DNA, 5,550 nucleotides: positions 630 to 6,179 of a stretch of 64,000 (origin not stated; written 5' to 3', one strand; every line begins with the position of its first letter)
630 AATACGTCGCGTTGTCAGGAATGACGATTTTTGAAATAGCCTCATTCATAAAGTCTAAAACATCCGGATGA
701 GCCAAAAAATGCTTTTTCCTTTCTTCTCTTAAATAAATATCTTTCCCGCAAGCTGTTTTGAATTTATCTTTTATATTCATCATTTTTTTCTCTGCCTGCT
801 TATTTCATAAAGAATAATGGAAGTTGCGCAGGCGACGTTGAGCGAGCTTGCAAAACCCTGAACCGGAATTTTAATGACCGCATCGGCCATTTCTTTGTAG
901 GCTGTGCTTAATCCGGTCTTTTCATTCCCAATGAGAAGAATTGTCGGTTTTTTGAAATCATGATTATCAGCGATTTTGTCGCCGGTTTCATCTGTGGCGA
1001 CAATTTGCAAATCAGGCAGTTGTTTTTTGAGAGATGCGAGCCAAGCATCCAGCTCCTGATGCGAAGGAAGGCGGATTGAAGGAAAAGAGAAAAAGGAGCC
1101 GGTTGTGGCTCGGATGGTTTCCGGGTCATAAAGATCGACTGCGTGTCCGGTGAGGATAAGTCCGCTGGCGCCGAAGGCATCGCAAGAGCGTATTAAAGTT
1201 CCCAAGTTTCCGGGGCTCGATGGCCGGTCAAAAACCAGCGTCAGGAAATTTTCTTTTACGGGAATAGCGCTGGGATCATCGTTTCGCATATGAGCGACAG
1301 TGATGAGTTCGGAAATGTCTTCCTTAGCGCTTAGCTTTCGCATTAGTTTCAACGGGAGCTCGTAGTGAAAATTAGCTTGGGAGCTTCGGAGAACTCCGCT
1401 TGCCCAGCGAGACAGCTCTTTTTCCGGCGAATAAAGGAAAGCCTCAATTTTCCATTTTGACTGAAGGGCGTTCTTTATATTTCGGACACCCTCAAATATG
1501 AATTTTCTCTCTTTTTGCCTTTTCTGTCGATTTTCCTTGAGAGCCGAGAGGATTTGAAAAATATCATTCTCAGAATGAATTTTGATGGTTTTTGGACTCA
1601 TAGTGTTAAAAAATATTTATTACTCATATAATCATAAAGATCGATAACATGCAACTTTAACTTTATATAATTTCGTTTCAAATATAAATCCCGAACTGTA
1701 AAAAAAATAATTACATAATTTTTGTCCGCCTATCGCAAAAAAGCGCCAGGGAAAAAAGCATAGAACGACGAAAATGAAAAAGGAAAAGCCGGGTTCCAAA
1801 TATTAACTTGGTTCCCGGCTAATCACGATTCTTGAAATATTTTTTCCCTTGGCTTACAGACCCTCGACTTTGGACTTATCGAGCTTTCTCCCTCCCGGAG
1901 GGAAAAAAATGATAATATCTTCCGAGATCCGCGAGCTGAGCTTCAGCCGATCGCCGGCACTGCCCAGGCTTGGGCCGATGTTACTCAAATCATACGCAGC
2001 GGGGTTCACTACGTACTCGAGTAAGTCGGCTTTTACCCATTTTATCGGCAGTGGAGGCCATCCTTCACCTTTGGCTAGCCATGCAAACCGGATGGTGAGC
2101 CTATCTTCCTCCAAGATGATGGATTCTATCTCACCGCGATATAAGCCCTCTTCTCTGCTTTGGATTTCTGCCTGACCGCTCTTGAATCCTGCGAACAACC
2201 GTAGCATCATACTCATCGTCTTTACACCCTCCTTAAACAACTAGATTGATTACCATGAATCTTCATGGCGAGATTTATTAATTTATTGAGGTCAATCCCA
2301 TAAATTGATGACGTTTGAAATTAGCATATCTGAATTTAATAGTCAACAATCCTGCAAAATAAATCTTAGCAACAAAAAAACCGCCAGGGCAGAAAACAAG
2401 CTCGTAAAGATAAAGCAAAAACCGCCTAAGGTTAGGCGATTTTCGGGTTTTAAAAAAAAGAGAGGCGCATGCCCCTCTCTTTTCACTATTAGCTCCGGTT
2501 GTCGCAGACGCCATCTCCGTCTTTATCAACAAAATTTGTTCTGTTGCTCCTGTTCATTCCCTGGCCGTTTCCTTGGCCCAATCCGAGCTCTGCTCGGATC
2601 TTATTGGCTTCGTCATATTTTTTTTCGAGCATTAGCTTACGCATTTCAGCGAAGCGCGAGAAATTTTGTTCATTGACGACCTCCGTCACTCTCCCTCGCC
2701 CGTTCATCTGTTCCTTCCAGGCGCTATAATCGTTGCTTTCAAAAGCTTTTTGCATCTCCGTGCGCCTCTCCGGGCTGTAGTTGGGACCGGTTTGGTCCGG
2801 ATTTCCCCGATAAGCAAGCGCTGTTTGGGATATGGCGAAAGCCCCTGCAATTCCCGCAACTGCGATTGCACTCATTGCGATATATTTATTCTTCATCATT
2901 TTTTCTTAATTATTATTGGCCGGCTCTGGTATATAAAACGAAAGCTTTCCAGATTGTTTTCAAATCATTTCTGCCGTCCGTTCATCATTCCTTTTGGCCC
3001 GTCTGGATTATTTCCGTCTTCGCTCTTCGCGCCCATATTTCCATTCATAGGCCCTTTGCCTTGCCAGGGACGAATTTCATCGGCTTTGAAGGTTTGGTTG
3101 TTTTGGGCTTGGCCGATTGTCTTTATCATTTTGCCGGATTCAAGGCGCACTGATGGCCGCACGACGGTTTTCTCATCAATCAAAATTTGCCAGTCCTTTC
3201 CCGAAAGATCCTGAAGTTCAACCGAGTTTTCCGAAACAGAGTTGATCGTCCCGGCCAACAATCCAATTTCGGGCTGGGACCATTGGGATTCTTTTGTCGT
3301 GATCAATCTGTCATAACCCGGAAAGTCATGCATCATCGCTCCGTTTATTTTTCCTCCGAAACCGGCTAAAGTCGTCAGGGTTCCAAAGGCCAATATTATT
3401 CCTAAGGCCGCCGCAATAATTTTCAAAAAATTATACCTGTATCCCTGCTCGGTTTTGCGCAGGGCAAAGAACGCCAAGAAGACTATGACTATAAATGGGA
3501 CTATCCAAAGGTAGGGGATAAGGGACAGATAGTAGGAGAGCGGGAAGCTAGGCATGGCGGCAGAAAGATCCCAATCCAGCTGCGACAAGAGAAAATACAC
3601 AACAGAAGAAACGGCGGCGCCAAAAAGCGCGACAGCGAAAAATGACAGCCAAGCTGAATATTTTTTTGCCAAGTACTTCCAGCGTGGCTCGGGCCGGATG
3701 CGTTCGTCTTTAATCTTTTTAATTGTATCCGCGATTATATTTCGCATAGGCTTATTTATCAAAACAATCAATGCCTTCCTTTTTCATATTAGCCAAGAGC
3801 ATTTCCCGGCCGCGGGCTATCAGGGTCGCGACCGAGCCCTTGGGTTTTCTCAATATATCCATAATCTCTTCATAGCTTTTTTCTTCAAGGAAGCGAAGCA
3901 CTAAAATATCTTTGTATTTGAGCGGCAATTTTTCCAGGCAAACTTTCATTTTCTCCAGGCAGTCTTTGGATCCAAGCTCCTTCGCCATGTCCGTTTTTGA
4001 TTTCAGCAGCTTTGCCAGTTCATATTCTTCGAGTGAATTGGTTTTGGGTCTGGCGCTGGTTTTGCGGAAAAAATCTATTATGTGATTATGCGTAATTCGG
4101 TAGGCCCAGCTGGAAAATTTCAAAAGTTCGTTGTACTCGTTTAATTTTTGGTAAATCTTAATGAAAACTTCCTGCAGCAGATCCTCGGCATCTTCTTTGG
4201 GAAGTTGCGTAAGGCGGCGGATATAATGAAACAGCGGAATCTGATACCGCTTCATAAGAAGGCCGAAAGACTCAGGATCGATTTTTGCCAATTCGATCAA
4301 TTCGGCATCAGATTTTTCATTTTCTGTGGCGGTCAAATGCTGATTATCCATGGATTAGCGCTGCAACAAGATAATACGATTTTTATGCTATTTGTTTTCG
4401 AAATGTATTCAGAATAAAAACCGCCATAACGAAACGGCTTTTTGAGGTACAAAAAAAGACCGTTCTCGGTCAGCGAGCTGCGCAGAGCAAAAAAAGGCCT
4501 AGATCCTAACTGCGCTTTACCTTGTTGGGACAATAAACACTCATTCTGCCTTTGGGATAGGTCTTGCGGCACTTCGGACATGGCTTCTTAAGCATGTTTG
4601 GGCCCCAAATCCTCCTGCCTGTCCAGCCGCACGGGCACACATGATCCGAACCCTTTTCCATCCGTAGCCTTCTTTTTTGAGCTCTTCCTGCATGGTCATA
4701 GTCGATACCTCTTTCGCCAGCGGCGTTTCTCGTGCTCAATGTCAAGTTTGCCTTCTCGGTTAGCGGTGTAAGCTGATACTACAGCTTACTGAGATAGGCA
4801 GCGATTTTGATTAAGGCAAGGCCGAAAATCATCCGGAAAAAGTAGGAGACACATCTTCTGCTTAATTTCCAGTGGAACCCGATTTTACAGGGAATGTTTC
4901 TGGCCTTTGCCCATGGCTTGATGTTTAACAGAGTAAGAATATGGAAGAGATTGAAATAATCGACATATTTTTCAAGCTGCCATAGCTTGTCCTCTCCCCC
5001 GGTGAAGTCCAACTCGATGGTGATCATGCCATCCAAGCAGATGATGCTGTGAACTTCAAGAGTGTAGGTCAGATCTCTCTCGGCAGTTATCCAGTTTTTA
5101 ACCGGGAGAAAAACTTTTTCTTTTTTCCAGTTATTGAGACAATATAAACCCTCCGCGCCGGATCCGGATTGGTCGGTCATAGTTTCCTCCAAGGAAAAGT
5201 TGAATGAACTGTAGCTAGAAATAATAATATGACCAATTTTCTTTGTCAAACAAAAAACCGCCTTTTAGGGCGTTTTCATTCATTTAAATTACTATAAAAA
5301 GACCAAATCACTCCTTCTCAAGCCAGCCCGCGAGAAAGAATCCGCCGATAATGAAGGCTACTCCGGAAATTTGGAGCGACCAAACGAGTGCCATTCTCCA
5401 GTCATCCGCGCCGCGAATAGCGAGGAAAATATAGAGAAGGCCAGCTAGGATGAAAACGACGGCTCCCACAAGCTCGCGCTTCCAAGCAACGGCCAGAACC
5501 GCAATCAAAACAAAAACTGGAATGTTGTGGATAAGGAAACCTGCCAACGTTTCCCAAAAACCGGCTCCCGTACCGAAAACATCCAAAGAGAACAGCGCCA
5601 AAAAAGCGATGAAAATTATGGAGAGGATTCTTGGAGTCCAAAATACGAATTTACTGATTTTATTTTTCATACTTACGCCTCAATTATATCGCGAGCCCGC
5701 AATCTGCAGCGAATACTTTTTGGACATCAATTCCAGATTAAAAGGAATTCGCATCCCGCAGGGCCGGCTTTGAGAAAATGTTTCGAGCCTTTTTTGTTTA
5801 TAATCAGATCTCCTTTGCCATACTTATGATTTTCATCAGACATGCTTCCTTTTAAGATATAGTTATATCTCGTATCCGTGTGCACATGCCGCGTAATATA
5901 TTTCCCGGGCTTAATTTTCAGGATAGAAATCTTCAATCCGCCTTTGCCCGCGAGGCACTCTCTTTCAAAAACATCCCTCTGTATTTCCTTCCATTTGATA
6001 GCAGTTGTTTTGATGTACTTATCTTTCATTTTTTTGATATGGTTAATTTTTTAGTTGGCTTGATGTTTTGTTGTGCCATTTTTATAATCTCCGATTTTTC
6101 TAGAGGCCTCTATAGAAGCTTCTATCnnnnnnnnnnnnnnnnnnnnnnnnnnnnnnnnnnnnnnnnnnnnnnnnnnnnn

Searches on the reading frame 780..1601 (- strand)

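Call 79: search_protein_families(library=pfam, proteins=[window:780-1601:-], max_evalue=0.0001)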
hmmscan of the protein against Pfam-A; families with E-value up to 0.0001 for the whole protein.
window:780-1601:- (273 aa): 3 families
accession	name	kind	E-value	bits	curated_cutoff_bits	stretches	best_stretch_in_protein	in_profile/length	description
PF00588.24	SpoU_methylase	-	1.2e-35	123.1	29.7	1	120-265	2-142/142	SpoU rRNA Methylase family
PF22655.1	SpoU_sub_bind_like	-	2.1e-15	57.4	27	1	12-96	1-84/90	SpoU L30e-like domain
PF22435.1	MRM3-like_sub_bind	-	1.1e-09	39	27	1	19-94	8-77/84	MRM3-like substrate binding domain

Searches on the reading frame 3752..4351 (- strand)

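Call 79: search_protein_families(library=pfam, proteins=[window:3752-4351:-], max_evalue=0.0001)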
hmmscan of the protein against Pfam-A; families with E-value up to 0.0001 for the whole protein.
window:3752-4351:- (199 aa): 3 families
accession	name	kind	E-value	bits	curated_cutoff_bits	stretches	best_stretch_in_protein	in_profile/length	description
PF04542.20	Sigma70_r2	-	2.3e-16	59.8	24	1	32-99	1-69/71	Sigma-70 region 2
PF08281.18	Sigma70_r4_2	-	5.2e-11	42.5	25.7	1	134-185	3-54/54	Sigma-70, region 4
PF04545.22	Sigma70_r4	-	8.5e-06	25.6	24.1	1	138-183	1-46/50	Sigma-70, region 4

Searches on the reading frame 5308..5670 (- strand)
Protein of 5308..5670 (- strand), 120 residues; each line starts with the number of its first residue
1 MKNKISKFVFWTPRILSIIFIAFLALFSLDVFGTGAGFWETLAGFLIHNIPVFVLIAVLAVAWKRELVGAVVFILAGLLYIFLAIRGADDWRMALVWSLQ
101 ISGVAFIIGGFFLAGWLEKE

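Call 79: search_protein_families(library=pfam, proteins=[window:5308-5670:-], max_evalue=0.0001)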
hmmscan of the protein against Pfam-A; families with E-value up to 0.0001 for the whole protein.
window:5308-5670:- (120 aa): 1 family
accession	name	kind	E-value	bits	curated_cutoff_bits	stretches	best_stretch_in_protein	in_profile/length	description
PF24709.1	DUF7670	-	2.1e-28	99.5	29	1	3-119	2-113/118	Domain of unknown function (DUF7670)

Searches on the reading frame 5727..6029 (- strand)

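Call 8: search_protein_families(library=pfam, proteins=[window:5727-6029:-])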
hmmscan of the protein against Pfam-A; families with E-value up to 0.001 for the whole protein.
window:5727-6029:- (100 aa): 2 families
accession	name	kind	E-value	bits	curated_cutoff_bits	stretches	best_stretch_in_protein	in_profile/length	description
PF12973.13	Cupin_7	-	5e-13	49.2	27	1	2-86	2-87/105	ChrR Cupin-like domain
PF07883.17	Cupin_2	-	4.5e-05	23.5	27.2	1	37-97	3-68/70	Cupin domain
